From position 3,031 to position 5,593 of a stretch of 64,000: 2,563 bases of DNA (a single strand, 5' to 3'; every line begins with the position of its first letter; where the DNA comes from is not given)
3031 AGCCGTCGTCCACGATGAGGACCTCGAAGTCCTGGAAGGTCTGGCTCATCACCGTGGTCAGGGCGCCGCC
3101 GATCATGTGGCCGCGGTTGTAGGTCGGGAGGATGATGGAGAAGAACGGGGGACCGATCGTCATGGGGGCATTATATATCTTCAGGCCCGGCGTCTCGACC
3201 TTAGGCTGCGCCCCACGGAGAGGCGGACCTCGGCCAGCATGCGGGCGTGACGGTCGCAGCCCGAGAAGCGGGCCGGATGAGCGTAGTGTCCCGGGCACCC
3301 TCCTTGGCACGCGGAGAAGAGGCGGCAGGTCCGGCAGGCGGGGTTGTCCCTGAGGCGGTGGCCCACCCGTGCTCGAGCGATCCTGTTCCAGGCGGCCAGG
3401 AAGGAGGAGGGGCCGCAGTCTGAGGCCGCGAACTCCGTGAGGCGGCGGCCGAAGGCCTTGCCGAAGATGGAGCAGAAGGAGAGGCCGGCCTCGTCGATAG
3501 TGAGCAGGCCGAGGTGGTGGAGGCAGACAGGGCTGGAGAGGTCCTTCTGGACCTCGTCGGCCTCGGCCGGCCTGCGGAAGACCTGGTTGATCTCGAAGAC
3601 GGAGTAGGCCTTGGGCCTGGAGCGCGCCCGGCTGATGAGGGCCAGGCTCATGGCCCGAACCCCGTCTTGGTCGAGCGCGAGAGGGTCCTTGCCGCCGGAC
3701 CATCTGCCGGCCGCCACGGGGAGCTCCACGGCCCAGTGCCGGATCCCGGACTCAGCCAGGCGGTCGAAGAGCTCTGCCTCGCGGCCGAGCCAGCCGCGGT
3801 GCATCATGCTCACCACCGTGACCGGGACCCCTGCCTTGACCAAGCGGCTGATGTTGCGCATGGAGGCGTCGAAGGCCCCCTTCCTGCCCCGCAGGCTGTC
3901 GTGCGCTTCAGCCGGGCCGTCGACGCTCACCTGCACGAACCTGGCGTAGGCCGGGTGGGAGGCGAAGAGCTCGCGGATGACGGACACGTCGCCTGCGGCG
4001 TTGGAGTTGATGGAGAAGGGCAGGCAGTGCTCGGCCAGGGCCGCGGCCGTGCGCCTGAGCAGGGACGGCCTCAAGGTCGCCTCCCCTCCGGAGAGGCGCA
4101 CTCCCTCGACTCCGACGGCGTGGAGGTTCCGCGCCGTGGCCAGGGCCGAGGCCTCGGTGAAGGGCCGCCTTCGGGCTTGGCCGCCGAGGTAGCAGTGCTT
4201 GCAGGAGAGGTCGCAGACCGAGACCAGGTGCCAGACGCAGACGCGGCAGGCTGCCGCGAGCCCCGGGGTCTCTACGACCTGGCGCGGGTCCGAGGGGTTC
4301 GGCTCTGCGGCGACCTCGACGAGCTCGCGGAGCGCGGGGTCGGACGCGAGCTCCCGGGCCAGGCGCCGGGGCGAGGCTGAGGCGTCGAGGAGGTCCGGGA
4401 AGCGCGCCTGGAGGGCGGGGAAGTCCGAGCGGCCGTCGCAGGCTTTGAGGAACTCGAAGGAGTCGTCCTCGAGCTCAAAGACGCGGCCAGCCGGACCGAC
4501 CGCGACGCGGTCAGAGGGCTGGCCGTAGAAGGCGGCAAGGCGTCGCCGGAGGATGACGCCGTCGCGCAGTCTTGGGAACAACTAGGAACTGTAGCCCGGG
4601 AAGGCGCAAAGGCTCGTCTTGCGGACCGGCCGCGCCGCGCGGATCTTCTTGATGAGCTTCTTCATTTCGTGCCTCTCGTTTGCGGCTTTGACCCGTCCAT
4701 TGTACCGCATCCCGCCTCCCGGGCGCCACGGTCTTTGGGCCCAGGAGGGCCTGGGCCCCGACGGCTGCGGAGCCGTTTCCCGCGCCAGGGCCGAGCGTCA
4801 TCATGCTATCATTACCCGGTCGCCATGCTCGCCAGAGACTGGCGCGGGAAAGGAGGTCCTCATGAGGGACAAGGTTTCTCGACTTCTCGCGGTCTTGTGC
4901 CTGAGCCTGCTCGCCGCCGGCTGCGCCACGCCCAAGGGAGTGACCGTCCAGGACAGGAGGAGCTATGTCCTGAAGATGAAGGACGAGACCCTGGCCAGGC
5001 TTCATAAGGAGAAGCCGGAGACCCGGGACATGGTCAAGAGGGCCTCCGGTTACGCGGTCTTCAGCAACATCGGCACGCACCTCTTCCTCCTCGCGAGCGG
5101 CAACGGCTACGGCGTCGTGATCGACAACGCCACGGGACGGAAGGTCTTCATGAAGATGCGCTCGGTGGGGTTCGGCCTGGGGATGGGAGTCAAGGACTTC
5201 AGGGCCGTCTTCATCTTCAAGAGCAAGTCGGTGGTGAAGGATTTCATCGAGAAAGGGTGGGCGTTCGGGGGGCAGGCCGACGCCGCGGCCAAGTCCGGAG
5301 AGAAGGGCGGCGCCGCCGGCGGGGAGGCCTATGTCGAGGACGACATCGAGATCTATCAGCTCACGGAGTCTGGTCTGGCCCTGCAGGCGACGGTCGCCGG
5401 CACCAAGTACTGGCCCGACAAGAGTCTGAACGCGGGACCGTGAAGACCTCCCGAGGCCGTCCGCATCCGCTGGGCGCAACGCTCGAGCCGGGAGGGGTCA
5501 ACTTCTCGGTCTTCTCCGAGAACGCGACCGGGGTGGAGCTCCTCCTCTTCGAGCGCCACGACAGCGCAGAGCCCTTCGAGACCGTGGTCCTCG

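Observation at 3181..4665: Hidden 27-codon ORF abutting a PqqD-fused radical SAM/SPASM gene: candidate RiPP-type precursor heading a glycosyltransferase operon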

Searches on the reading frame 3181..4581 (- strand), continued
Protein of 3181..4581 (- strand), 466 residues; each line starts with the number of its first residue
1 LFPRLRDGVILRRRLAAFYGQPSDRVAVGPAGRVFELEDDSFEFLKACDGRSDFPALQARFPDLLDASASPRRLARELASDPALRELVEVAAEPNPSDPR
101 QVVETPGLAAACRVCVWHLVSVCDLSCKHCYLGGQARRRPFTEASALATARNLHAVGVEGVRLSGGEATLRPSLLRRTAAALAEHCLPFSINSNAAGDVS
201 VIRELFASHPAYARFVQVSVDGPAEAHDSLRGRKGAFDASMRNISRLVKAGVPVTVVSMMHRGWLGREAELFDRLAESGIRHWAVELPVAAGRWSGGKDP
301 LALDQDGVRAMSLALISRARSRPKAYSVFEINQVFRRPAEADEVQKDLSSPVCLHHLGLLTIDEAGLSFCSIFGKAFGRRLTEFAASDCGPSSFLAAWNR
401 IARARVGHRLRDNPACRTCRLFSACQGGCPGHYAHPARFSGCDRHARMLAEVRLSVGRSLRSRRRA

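Call 57: fold_search(model_id=the predicted structure, library=pdb)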
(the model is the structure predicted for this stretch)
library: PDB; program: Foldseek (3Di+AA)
matches with E <= 10: 1797; with E <= 0.001: 131
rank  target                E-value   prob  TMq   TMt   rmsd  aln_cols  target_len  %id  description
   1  6efn                  2.0e-17  1.00  0.54  0.64   6.4       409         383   20  Structure of a RiPP maturase, SkfB (released 2018-10-24)
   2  5why_B                2.6e-13  1.00  0.52  0.57  16.3       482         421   15  Structural Insights into Thioether Bond Formation in the Biosynthesis of Sactipeptides (released 2017-07-26)
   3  5v1t_A                3.3e-13  1.00  0.63  0.67   8.1       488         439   14  Crystal structure of Streptococcus suis SuiB bound to precursor peptide SuiA (released 2017-08-30)
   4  5v1s_A                6.1e-13  1.00  0.62  0.67   7.5       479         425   15  Crystal structure of Streptococcus suis SuiB bound to S-adenosylmethionine (released 2017-08-30)
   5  5v1q_A                8.6e-13  1.00  0.62  0.66   7.7       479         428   16  Crystal structure of Streptococcus suis SuiB (released 2017-08-30)
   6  5why_A                1.0e-12  1.00  0.53  0.59  16.8       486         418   14  Structural Insights into Thioether Bond Formation in the Biosynthesis of Sactipeptides (released 2017-07-26)
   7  5v1q_B                1.7e-12  1.00  0.62  0.66   7.7       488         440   15  Crystal structure of Streptococcus suis SuiB (released 2017-08-30)
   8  5wgg_A                2.5e-12  1.00  0.55  0.57  16.5       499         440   14  Structural Insights into Thioether Bond Formation in the Biosynthesis of Sactipeptides (released 2017-07-26)
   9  5v1s_B                4.1e-12  1.00  0.63  0.68   6.3       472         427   15  Crystal structure of Streptococcus suis SuiB bound to S-adenosylmethionine (released 2017-08-30)
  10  9dgw_C                7.3e-11  1.00  0.45  0.71   5.4       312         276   16  X-ray crystal structure of the Viperin-like enzyme from T. virens with bound CTP and SAM (released 2025-02-12)
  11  6c8v                  7.3e-11  1.00  0.50  0.72   5.3       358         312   18  X-ray structure of PqqE from Methylobacterium extorquens (released 2018-02-14)
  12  7vob                  1.0e-10  1.00  0.44  0.61   6.4       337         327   17  The crystal structure of a Radical SAM Enzyme BlsE involved in the Biosynthesis of Blasticidin S (released 2022-05-04)
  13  6q2p_B                1.4e-10  1.00  0.43  0.65   6.2       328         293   17  Crystal structure of mouse viperin bound to cytidine triphosphate and S-adenosylhomocysteine (released 2020-01-22)
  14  6q2p_A                1.8e-10  1.00  0.43  0.66   6.3       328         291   16  Crystal structure of mouse viperin bound to cytidine triphosphate and S-adenosylhomocysteine (released 2020-01-22)
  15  4k39_B                2.2e-10  1.00  0.55  0.69   4.9       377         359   14  Native anSMEcpe with bound AdoMet and Cp18Cys peptide (released 2013-05-08)
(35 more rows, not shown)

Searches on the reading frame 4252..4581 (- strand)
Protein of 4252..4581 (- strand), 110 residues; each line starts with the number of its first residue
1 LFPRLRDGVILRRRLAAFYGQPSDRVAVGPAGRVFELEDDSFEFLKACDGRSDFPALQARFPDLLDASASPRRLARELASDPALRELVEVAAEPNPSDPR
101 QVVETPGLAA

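Call 10: search_protein_families(library=pfam, proteins=[window:4252-4581:-], max_evalue=10)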
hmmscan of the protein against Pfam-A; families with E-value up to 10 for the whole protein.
window:4252-4581:- (110 aa): 0 families

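Call 60: search_solved_structures(query=A4, max_evalue=10, show_alignments=2)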
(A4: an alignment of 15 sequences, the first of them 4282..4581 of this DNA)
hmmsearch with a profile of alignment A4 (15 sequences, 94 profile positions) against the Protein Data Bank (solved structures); distinct sequences matched with E-value up to 10: 16.
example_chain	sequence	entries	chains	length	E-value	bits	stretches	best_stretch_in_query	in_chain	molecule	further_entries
5sxy_A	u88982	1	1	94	0.0012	22.1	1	5-65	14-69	Bifunctional coenzyme PQQ synthesis protein C/D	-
5vrd_D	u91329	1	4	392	0.0092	19.3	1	24-63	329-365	Bifunctional coenzyme PQQ synthesis protein C/D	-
8rv3_A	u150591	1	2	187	0.045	17.1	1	4-91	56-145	RctB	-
7vyj_A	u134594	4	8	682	0.21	15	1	33-66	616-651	GdmN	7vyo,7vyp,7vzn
7vzq_A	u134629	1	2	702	0.22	14.9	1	33-66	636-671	GdmN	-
7vzu_A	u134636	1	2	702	0.22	14.9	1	33-66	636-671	GdmN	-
7vx0_A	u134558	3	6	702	0.22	14.9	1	33-66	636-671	GdmN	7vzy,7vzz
8qnq_C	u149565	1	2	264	0.27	14.6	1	38-92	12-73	RES domain-containing protein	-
8qnl_C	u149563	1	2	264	0.28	14.6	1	38-92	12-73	RES domain-containing protein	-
8k0e_B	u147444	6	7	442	0.49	13.8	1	38-73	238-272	Cartilage-associated protein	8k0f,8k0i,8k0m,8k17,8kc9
3igq_A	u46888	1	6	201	0.51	13.7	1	23-55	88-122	Glr4197 protein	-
9pi5_A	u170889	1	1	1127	1.3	12.4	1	39-78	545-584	Major DNA-binding protein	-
1urj_A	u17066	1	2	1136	1.4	12.4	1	39-78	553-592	MAJOR DNA-BINDING PROTEIN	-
9pi4_A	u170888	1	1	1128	1.4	12.3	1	39-78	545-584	Major DNA-binding protein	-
9pi3_A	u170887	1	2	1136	1.4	12.3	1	39-78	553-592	Major DNA-binding protein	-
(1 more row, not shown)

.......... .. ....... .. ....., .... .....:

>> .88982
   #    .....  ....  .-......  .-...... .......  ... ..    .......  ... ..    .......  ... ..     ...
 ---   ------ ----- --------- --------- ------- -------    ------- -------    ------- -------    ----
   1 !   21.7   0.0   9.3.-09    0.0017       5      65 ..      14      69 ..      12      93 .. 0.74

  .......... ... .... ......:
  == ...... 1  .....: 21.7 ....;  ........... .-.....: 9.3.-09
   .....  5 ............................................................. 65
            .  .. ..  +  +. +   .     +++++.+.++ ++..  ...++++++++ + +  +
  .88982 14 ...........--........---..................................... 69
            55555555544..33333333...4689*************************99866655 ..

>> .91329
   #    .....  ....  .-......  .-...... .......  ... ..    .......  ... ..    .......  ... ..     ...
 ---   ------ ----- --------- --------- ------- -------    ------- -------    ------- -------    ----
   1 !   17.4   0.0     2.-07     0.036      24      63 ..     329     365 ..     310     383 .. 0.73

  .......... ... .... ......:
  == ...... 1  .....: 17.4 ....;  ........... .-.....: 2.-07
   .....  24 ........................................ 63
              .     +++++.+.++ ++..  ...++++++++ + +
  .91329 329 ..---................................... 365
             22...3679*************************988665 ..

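Call 66: predict_structure(alignment_id=A4)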
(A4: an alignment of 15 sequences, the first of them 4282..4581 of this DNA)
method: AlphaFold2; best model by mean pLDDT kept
length: 100 residues; sequences in the alignment: 15
mean_pLDDT: 93.7   pTM: 0.83
mean pLDDT of the five models: 93.7, 93.0, 93.0, 92.0, 91.3
residues with pLDDT >= 90: 86; 70-90: 13; 50-70: 1; < 50: 0
segments of 3 or more residues with pLDDT < 50: none
pLDDT, mean of each block of 10 residues (from residue 1): 96 84 91 95 97 97 95 97 97 89
secondary structure, 60 per line:
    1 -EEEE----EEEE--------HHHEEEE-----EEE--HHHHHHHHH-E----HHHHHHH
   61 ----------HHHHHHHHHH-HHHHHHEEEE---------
elements in order: E2-5 E10-13 E25-28 E34-36 H39-47 H54-60 H71-80 H82-87 E88-91

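Call 69: fold_search(model_id=the predicted structure, library=pdb)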
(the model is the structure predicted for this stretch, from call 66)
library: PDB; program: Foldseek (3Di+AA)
matches with E <= 10: 110; with E <= 0.001: 0
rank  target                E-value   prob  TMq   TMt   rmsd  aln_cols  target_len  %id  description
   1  5v1v_A                7.5e-02  0.89  0.49  0.55   5.3       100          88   15  TbiB1 in Complex with the TbiA(alpha) Leader Peptide (released 2018-09-05)
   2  6jx3_B                9.1e-02  0.85  0.47  0.53   5.0        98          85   18  Lasso peptide synthetase B1 complexed with the leader peptide (released 2019-06-26)
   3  7vzq_A                1.5e-01  0.66  0.51  0.10   6.4       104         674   23  The structure of GdmN V24Y/G157A/R158A/G188R mutant in complex with carbamoyl adenylate intermediate (released 2022-11-16)
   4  7vzq_B                1.5e-01  0.63  0.51  0.10   7.9       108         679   23  The structure of GdmN V24Y/G157A/R158A/G188R mutant in complex with carbamoyl adenylate intermediate (released 2022-11-16)
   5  7vyj_B                2.2e-01  0.57  0.51  0.11   5.7       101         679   24  The structure of GdmN in complex with carbamoyl adenylate intermediate (released 2022-11-16)
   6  7vzu_A                2.6e-01  0.54  0.51  0.10   6.3       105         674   23  The structure of GdmN Y82F mutant (released 2022-11-16)
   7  7vx0_B                2.7e-01  0.51  0.51  0.11   7.8       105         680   24  The structure of GdmN complex with ATP (released 2022-11-16)
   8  7vx0_A                3.1e-01  0.51  0.51  0.10   6.3       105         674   23  The structure of GdmN complex with ATP (released 2022-11-16)
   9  7vzy_B                3.8e-01  0.33  0.45  0.10   7.5       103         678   21  The structure of GdmN complex with AMP and 20-O-methyl-19-chloroproansamitocin (released 2022-11-16)
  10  5bt2_A                3.8e-01  0.12  0.22  0.29   9.3        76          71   18  MeCP2 MBD domain (A140V) in complex with methylated DNA (released 2016-08-17)
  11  6ogk_A                4.6e-01  0.11  0.22  0.27   9.4        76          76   20  MeCP2 MBD in complex with DNA (released 2019-05-01)
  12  7vyj_A                4.9e-01  0.41  0.51  0.10   5.9       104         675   23  The structure of GdmN in complex with carbamoyl adenylate intermediate (released 2022-11-16)
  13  6c1y_A                5.2e-01  0.10  0.21  0.27   9.8        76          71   20  mbd of human mecp2 in complex with methylated DNA (released 2018-02-14)
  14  5v1u_B                5.6e-01  0.44  0.46  0.52   5.3        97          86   15  TbiB1 in Complex with the TbiA(beta) Leader Peptide (released 2018-09-05)
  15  5why_B                5.9e-01  0.44  0.40  0.12   4.7        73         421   15  Structural Insights into Thioether Bond Formation in the Biosynthesis of Sactipeptides (released 2017-07-26)
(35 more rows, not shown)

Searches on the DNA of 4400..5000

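Call 63: search_rna_families(source=window, start=4400, end=5000, threshold=evalue, max_evalue=1)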
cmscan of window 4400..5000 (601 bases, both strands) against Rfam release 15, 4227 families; matches with E-value up to 1: 0.
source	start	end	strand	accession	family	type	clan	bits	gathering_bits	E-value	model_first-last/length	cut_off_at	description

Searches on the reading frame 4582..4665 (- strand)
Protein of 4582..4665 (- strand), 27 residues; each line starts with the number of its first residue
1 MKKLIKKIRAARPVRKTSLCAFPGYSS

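Call 6: search_protein_families(library=ncbifam, proteins=[window:4582-4665:-], max_evalue=0.1)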
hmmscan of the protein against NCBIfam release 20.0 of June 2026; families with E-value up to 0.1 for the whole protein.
window:4582-4665:- (27 aa): 0 families

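Call 19: search_protein_families(library=ncbifam, proteins=[window:4585-4665:-], max_evalue=10)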
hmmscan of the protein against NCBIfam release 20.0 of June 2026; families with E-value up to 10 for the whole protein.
seq(27 aa): 0 families

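Call 72: search_protein_families(library=pfam, proteins=[window:4585-4665:-], max_evalue=10)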
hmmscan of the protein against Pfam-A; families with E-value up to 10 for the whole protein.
seq(27 aa): 0 families

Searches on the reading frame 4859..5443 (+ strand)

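Call 5: search_protein_families(library=pfam, proteins=[window:4859-5443:+], max_evalue=0.01)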
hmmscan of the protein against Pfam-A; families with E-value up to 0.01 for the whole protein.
window:4859-5443:+ (194 aa): 1 family
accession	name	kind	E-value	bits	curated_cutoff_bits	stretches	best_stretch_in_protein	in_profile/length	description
PF04366.17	Ysc84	-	5.4e-07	29.8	25.1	1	102-192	2-93/127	Las17-binding protein actin regulator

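Call 6: search_protein_families(library=ncbifam, proteins=[window:4859-5443:+], max_evalue=0.1)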
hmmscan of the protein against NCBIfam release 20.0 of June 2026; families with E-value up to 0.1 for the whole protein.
window:4859-5443:+ (194 aa): 2 families
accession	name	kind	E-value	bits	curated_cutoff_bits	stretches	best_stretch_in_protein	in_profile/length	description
NF049970.1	lipo_BPSL1445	equivalog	4.2e-16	59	200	1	10-183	11-188/194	BPSL1445 family SYLF domain-containing lipoprotein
NF033216.1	lipo_YgdI_YgdR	subfamily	0.014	15.3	42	1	8-37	5-34/71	YgdI/YgdR family lipoprotein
